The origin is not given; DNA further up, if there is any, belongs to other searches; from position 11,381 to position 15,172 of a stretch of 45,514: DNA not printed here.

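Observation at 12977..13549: Isoleucyl-tRNA synthetase with an internal, apparently intact histidine-phosphatase (PGAM-like) domain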

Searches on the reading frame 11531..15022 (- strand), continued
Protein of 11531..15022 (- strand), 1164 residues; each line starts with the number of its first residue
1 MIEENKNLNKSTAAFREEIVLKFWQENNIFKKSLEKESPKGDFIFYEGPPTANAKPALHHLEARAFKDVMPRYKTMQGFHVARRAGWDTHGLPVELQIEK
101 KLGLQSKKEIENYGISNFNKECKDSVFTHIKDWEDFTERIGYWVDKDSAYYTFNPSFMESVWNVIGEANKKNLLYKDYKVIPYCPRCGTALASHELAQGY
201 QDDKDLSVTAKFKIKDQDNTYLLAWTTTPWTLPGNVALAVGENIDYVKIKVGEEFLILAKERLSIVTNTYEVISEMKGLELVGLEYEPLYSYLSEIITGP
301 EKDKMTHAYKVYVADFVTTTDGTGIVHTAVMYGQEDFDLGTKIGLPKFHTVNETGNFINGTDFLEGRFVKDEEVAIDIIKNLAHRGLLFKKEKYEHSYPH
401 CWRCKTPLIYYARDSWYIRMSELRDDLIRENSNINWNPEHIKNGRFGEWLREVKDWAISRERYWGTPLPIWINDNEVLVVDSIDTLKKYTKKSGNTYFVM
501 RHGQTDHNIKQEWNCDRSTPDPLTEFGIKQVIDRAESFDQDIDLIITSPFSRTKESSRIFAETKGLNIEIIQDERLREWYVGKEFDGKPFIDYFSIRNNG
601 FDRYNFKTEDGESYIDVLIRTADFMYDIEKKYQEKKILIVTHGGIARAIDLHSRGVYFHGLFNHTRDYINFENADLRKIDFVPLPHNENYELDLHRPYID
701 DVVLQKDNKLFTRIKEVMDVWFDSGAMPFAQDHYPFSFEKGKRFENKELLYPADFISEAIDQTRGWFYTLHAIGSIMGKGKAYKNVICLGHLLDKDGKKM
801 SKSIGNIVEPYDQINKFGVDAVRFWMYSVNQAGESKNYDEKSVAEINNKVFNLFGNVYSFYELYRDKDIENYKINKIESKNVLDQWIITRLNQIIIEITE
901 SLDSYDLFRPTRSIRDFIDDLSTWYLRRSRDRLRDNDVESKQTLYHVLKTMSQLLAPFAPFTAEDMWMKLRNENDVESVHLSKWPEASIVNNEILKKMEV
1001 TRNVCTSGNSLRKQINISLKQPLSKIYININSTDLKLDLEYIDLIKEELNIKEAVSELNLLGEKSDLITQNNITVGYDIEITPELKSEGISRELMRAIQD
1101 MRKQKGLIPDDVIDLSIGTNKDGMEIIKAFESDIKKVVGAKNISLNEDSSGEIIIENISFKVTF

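Call 5: find_homologous_proteins(query=window:11531-15022:-, max_evalue=1e-50)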
Query window:11531-15022:- (1164 aa): 8000 proteins with E <= 1e-50 among 8000 candidates; the best 120 are listed.
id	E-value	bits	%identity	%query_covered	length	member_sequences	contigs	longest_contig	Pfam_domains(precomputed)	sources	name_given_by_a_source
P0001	0.0e+0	1888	69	100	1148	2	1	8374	PF09334.18,PF08264.20,PF00133.29,PF19302.5,PF00300.28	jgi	jgi:isoleucyl-tRNA synthetase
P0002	0.0e+0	1873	69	100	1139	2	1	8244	PF09334.18,PF08264.20,PF00133.29,PF19302.5,PF00300.28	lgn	-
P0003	0.0e+0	1869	68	100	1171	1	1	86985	PF09334.18,PF08264.20,PF00133.29,PF19302.5,PF00300.28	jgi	jgi:isoleucyl-tRNA synthetase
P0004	0.0e+0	1856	68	100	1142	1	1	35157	PF09334.18,PF08264.20,PF00133.29,PF19302.5,PF00300.28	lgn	-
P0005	0.0e+0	1808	67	99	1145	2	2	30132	PF09334.18,PF08264.20,PF00133.29,PF19302.5,PF00300.28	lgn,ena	-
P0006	0.0e+0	1802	68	99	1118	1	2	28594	PF09334.18,PF08264.20,PF00133.29,PF19302.5,PF00300.28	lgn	-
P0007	0.0e+0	1801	67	98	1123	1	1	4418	PF09334.18,PF08264.20,PF00133.29,PF19302.5,PF00300.28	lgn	-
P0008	0.0e+0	1799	67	99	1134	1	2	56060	PF09334.18,PF08264.20,PF00133.29,PF19302.5,PF00300.28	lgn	-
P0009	0.0e+0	1797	67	98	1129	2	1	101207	PF09334.18,PF08264.20,PF00133.29,PF19302.5,PF00300.28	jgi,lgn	jgi:isoleucyl-tRNA synthetase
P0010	0.0e+0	1794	68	98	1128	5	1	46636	PF09334.18,PF08264.20,PF00133.29,PF19302.5,PF00300.28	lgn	-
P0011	0.0e+0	1790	66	99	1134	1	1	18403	PF09334.18,PF08264.20,PF00133.29,PF19302.5,PF00300.28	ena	-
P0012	0.0e+0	1788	67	100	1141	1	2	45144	PF09334.18,PF08264.20,PF00133.29,PF19302.5,PF00300.28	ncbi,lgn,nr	ncbi:MAG: class I tRNA ligase family protein [Candidatus Pacebacteria bacterium]|nr:class I tRNA lig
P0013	0.0e+0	1782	67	99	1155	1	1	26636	PF09334.18,PF08264.20,PF00133.29,PF19302.5,PF00300.28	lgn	-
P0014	0.0e+0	1776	66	100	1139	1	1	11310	PF09334.18,PF08264.20,PF00133.29,PF19302.5,PF00300.28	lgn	-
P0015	0.0e+0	1773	66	99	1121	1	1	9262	PF09334.18,PF08264.20,PF00133.29,PF19302.5,PF00300.28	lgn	-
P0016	0.0e+0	1772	66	100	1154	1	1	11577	PF09334.18,PF08264.20,PF00133.29,PF19302.5,PF00300.28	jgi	jgi:isoleucyl-tRNA synthetase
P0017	0.0e+0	1772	66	99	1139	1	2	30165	PF09334.18,PF08264.20,PF00133.29,PF19302.5,PF00300.28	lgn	-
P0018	0.0e+0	1772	67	99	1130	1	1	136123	PF09334.18,PF08264.20,PF00133.29,PF19302.5,PF00300.28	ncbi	-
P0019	0.0e+0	1771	67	99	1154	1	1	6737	PF09334.18,PF08264.20,PF00133.29,PF19302.5,PF00300.28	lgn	-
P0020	0.0e+0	1769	66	98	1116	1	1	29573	PF09334.18,PF08264.20,PF00133.29,PF19302.5,PF00300.28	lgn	-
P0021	0.0e+0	1768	65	99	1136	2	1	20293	PF09334.18,PF08264.20,PF00133.29,PF19302.5,PF00300.28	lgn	-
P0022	0.0e+0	1762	65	100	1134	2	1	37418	PF09334.18,PF08264.20,PF00133.29,PF19302.5,PF00300.28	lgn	-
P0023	0.0e+0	1762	67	99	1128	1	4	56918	PF09334.18,PF08264.20,PF00133.29,PF19302.5,PF00300.28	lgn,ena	-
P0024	0.0e+0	1760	65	99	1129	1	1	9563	PF09334.18,PF08264.20,PF00133.29,PF19302.5,PF00300.28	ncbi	-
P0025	0.0e+0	1759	69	95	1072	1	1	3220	PF09334.18,PF08264.20,PF00133.29,PF19302.5,PF00300.28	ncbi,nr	ncbi:class I tRNA ligase family protein, partial [Candidatus Nomurabacteria bacterium]|nr:class I tR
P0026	0.0e+0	1756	66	98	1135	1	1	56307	PF09334.18,PF08264.20,PF00133.29,PF19302.5,PF00300.28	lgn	-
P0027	0.0e+0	1755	66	98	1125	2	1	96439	PF09334.18,PF08264.20,PF00133.29,PF19302.5,PF00300.28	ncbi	-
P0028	0.0e+0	1754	67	99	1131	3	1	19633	PF09334.18,PF08264.20,PF00133.29,PF19302.5,PF00300.28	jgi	jgi:isoleucyl-tRNA synthetase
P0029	0.0e+0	1747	66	98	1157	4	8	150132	PF09334.18,PF08264.20,PF00133.29,PF19302.5,PF00300.28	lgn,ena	-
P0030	0.0e+0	1742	66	99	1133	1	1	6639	PF09334.18,PF08264.20,PF00133.29,PF19302.5,PF00300.28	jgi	jgi:isoleucyl-tRNA synthetase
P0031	0.0e+0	1742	65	100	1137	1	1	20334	PF09334.18,PF08264.20,PF00133.29,PF19302.5,PF00300.28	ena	-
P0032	0.0e+0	1738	67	99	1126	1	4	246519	PF09334.18,PF08264.20,PF00133.29,PF19302.5,PF00300.28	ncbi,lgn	-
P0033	0.0e+0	1738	65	98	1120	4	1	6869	PF09334.18,PF08264.20,PF00133.29,PF19302.5,PF00300.28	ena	-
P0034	0.0e+0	1737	68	95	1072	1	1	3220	PF09334.18,PF08264.20,PF00133.29,PF19302.5,PF00300.28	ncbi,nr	ncbi:class I tRNA ligase family protein, partial [Candidatus Nomurabacteria bacterium]|nr:class I tR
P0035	0.0e+0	1735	65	100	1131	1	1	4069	PF09334.18,PF08264.20,PF00133.29,PF19302.5,PF00300.28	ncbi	-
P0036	0.0e+0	1730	65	99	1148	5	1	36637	PF09334.18,PF08264.20,PF00133.29,PF19302.5,PF00300.28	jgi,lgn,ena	-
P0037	0.0e+0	1727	64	99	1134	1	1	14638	PF09334.18,PF08264.20,PF00133.29,PF19302.5,PF00300.28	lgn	-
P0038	0.0e+0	1727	65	99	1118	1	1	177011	PF09334.18,PF08264.20,PF00133.29,PF19302.5,PF00300.28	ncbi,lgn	-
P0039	0.0e+0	1726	64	100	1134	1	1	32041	PF09334.18,PF08264.20,PF00133.29,PF19302.5,PF00300.28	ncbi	-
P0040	0.0e+0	1726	65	99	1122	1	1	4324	PF09334.18,PF08264.20,PF00133.29,PF19302.5,PF00300.28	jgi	jgi:isoleucyl-tRNA synthetase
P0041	0.0e+0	1723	65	99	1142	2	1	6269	PF09334.18,PF08264.20,PF00133.29,PF19302.5,PF00300.28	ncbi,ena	ncbi:MAG: class I tRNA ligase family protein [Patescibacteria group bacterium]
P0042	0.0e+0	1723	65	100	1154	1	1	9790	PF09334.18,PF08264.20,PF00133.29,PF19302.5,PF00300.28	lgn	-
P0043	0.0e+0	1714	64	100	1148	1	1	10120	PF09334.18,PF08264.20,PF00133.29,PF19302.5,PF00300.28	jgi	jgi:isoleucyl-tRNA synthetase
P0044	0.0e+0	1710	63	99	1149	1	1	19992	PF09334.18,PF08264.20,PF00133.29,PF19302.5,PF00300.28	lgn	-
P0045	0.0e+0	1708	65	98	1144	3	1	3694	PF09334.18,PF08264.20,PF00133.29,PF19302.5,PF00300.28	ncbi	-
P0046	0.0e+0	1706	65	98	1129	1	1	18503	PF09334.18,PF08264.20,PF00133.29,PF19302.5,PF00300.28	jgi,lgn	-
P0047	0.0e+0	1705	64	100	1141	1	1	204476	PF09334.18,PF08264.20,PF00133.29,PF19302.5,PF00300.28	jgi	jgi:isoleucyl-tRNA synthetase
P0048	0.0e+0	1703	64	99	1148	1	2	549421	PF09334.18,PF08264.20,PF00133.29,PF19302.5,PF00300.28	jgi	jgi:isoleucyl-tRNA synthetase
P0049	0.0e+0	1702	64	97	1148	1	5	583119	PF09334.18,PF08264.20,PF00133.29,PF19302.5,PF00300.28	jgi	jgi:isoleucyl-tRNA synthetase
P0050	0.0e+0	1700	63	99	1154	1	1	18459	PF09334.18,PF08264.20,PF00133.29,PF19302.5,PF00300.28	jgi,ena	-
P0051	0.0e+0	1700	64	100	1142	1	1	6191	PF09334.18,PF08264.20,PF00133.29,PF19302.5,PF00300.28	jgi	jgi:isoleucyl-tRNA synthetase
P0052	0.0e+0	1699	65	98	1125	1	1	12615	PF09334.18,PF08264.20,PF00133.29,PF19302.5,PF00300.28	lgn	-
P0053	0.0e+0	1698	64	99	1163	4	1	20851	PF09334.18,PF08264.20,PF00133.29,PF19302.5,PF00300.28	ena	-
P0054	0.0e+0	1696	63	99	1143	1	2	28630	PF09334.18,PF08264.20,PF00133.29,PF19302.5,PF00300.28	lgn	-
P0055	0.0e+0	1695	63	99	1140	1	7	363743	PF09334.18,PF08264.20,PF00133.29,PF19302.5,PF00300.28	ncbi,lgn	ncbi:MAG TPA: class I tRNA ligase family protein [Candidatus Paceibacterota bacterium]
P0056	0.0e+0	1693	63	98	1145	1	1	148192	PF09334.18,PF08264.20,PF00133.29,PF19302.5,PF00300.28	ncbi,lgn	ncbi:MAG: class I tRNA ligase family protein [Minisyncoccia bacterium]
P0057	0.0e+0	1693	65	98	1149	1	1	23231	PF09334.18,PF08264.20,PF00133.29,PF19302.5,PF00300.28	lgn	-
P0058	0.0e+0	1691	63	98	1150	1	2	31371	PF09334.18,PF08264.20,PF00133.29,PF19302.5,PF00300.28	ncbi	-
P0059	0.0e+0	1690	64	99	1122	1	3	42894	PF09334.18,PF08264.20,PF00133.29,PF19302.5,PF00300.28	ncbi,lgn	-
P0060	0.0e+0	1690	63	99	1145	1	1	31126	PF09334.18,PF08264.20,PF00133.29,PF19302.5,PF00300.28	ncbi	-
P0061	0.0e+0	1689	63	99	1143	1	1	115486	PF09334.18,PF08264.20,PF00133.29,PF19302.5,PF00300.28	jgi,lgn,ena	-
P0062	0.0e+0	1682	64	99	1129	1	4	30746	PF09334.18,PF08264.20,PF00133.29,PF19302.5,PF00300.28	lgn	-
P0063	0.0e+0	1678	62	100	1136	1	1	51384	PF09334.18,PF08264.20,PF00133.29,PF19302.5,PF00300.28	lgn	-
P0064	0.0e+0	1677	62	99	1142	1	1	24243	PF09334.18,PF08264.20,PF00133.29,PF19302.5,PF00300.28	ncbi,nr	ncbi:MAG: isoleucyl-tRNA synthetase, isoleucyl-tRNA synthetase [Candidatus Nomurabacteria bacterium]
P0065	0.0e+0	1677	62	99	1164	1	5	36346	PF09334.18,PF08264.20,PF00133.29,PF19302.5,PF00300.28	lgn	-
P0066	0.0e+0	1677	65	98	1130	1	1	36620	PF09334.18,PF08264.20,PF00133.29,PF19302.5,PF00300.28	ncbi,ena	-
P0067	0.0e+0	1676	63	99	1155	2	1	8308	PF09334.18,PF08264.20,PF00133.29,PF19302.5,PF00300.28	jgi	jgi:isoleucyl-tRNA synthetase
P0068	0.0e+0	1675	64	99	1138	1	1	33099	PF09334.18,PF08264.20,PF00133.29,PF19302.5,PF00300.28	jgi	-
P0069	0.0e+0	1675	64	99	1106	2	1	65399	PF09334.18,PF08264.20,PF00133.29,PF19302.5,PF00300.28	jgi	jgi:isoleucyl-tRNA synthetase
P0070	0.0e+0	1674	63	98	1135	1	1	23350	PF09334.18,PF08264.20,PF00133.29,PF19302.5,PF00300.28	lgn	-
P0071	0.0e+0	1673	64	99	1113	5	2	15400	PF09334.18,PF08264.20,PF00133.29,PF19302.5,PF00300.28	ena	-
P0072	0.0e+0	1673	63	99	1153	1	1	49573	PF09334.18,PF08264.20,PF00133.29,PF19302.5,PF00300.28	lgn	-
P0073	0.0e+0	1673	63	99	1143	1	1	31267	PF09334.18,PF08264.20,PF00133.29,PF19302.5,PF00300.28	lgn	-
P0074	0.0e+0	1672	64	98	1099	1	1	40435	PF09334.18,PF08264.20,PF00133.29,PF19302.5,PF00300.28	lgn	-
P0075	0.0e+0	1672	64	98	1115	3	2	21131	PF09334.18,PF08264.20,PF00133.29,PF19302.5,PF00300.28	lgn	-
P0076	0.0e+0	1671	62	99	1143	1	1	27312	PF09334.18,PF08264.20,PF00133.29,PF19302.5,PF00300.28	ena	-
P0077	0.0e+0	1671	64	99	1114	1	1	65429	PF09334.18,PF08264.20,PF00133.29,PF19302.5,PF00300.28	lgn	-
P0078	0.0e+0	1670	63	98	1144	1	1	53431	PF09334.18,PF08264.20,PF00133.29,PF19302.5,PF00300.28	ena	-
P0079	0.0e+0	1669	64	98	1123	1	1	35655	PF09334.18,PF08264.20,PF00133.29,PF19302.5,PF00300.28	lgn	-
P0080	0.0e+0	1667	62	100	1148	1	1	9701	PF09334.18,PF08264.20,PF00133.29,PF19302.5,PF00300.28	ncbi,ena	-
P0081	0.0e+0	1665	63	99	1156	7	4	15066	PF09334.18,PF08264.20,PF00133.29,PF19302.5,PF00300.28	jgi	jgi:isoleucyl-tRNA synthetase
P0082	0.0e+0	1664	63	99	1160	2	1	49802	PF09334.18,PF08264.20,PF00133.29,PF19302.5,PF00300.28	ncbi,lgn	-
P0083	0.0e+0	1663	63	98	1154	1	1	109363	PF09334.18,PF08264.20,PF00133.29,PF19302.5,PF00300.28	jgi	jgi:isoleucyl-tRNA synthetase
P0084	0.0e+0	1662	63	98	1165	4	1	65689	PF09334.18,PF08264.20,PF00133.29,PF19302.5,PF00300.28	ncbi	-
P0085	0.0e+0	1661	64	98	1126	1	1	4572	PF09334.18,PF08264.20,PF00133.29,PF19302.5,PF00300.28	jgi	jgi:isoleucyl-tRNA synthetase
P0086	0.0e+0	1660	64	98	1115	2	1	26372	PF09334.18,PF08264.20,PF00133.29,PF19302.5,PF00300.28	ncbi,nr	ncbi:class I tRNA ligase family protein [Candidatus Nomurabacteria bacterium]|nr:class I tRNA ligase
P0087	0.0e+0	1660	63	99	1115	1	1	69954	PF09334.18,PF08264.20,PF00133.29,PF19302.5,PF00300.28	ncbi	-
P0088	0.0e+0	1657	61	100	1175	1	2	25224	PF09334.18,PF08264.20,PF00133.29,PF19302.5,PF00300.28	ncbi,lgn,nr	ncbi:MAG TPA: class I tRNA ligase family protein [Candidatus Paceibacterota bacterium]|nr:class I tR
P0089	0.0e+0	1656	61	100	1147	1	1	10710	PF09334.18,PF08264.20,PF00133.29,PF19302.5,PF00300.28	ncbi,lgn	-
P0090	0.0e+0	1656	64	99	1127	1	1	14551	PF09334.18,PF08264.20,PF00133.29,PF19302.5,PF00300.28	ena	-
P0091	0.0e+0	1655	62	99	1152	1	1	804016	PF09334.18,PF08264.20,PF00133.29,PF19302.5,PF00300.28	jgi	jgi:isoleucyl-tRNA synthetase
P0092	0.0e+0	1654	62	100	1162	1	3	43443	PF09334.18,PF08264.20,PF00133.29,PF19302.5,PF00300.28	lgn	-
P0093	0.0e+0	1654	63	97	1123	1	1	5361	PF09334.18,PF08264.20,PF00133.29,PF19302.5,PF00300.28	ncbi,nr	ncbi:class I tRNA ligase family protein, partial [Patescibacteria group bacterium]|nr:class I tRNA l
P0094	0.0e+0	1653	62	98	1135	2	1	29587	PF09334.18,PF08264.20,PF00133.29,PF19302.5,PF00300.28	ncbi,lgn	-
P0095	0.0e+0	1650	64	95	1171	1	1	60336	PF09334.18,PF08264.20,PF00133.29,PF00300.28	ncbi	-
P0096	0.0e+0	1650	62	99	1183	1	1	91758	PF09334.18,PF08264.20,PF00133.29,PF19302.5,PF00300.28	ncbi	-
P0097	0.0e+0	1650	62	99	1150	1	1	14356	PF09334.18,PF08264.20,PF00133.29,PF19302.5,PF00300.28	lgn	-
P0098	0.0e+0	1647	63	99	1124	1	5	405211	PF09334.18,PF08264.20,PF00133.29,PF19302.5,PF00300.28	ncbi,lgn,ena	-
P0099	0.0e+0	1646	63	98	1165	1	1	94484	PF09334.18,PF08264.20,PF00133.29,PF19302.5,PF00300.28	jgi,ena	-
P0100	0.0e+0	1646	62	99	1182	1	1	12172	PF09334.18,PF08264.20,PF00133.29,PF19302.5,PF00300.28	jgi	-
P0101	0.0e+0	1642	62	99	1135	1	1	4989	PF09334.18,PF08264.20,PF00133.29,PF19302.5,PF00300.28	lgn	-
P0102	0.0e+0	1640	62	100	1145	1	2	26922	PF09334.18,PF08264.20,PF00133.29,PF19302.5,PF00300.28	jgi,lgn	jgi:isoleucyl-tRNA synthetase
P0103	0.0e+0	1639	63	99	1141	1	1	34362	PF09334.18,PF08264.20,PF00133.29,PF19302.5,PF00300.28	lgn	-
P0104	0.0e+0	1637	62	99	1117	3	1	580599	PF09334.18,PF08264.20,PF00133.29,PF19302.5,PF00300.28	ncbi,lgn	ncbi:MAG: class I tRNA ligase family protein [bacterium]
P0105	0.0e+0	1634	62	99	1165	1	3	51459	PF09334.18,PF08264.20,PF00133.29,PF19302.5,PF00300.28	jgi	jgi:isoleucyl-tRNA synthetase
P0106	0.0e+0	1634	61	98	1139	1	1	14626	PF09334.18,PF08264.20,PF00133.29,PF19302.5,PF00300.28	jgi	jgi:isoleucyl-tRNA synthetase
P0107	0.0e+0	1632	62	99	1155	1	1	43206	PF09334.18,PF08264.20,PF00133.29,PF19302.5,PF00300.28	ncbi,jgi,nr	ncbi:MAG TPA: class I tRNA ligase family protein [Candidatus Paceibacterota bacterium]|jgi:isoleucyl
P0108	0.0e+0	1632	62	98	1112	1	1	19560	PF09334.18,PF08264.20,PF00133.29,PF19302.5,PF00300.28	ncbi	-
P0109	0.0e+0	1632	60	100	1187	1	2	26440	PF09334.18,PF08264.20,PF00133.29,PF19302.5,PF00300.28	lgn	-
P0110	0.0e+0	1625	62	98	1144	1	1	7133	PF09334.18,PF08264.20,PF00133.29,PF19302.5,PF00300.28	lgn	-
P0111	0.0e+0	1621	63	99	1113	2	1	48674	PF09334.18,PF08264.20,PF00133.29,PF19302.5,PF00300.28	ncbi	-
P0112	0.0e+0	1621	62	98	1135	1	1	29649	PF09334.18,PF08264.20,PF00133.29,PF19302.5,PF00300.28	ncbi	-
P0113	0.0e+0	1620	61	99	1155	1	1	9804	PF09334.18,PF08264.20,PF00133.29,PF19302.5,PF00300.28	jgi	jgi:isoleucyl-tRNA synthetase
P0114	0.0e+0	1619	61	99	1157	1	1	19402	PF09334.18,PF08264.20,PF00133.29,PF19302.5,PF00300.28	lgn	-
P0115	0.0e+0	1619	61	100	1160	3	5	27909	PF09334.18,PF08264.20,PF00133.29,PF19302.5,PF00300.28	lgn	-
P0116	0.0e+0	1618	60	99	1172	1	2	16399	PF09334.18,PF08264.20,PF00133.29,PF19302.5,PF00300.28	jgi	jgi:isoleucyl-tRNA synthetase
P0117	0.0e+0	1615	61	99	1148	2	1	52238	PF09334.18,PF08264.20,PF00133.29,PF19302.5,PF00300.28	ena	-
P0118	0.0e+0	1612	60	100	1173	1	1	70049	PF09334.18,PF08264.20,PF00133.29,PF19302.5,PF00300.28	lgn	-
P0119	0.0e+0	1610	62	99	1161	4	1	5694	PF09334.18,PF08264.20,PF00133.29,PF19302.5,PF00300.28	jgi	jgi:isoleucyl-tRNA synthetase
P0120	0.0e+0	1607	60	99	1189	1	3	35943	PF09334.18,PF08264.20,PF00133.29,PF19302.5,PF00300.28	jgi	jgi:isoleucyl-tRNA synthetase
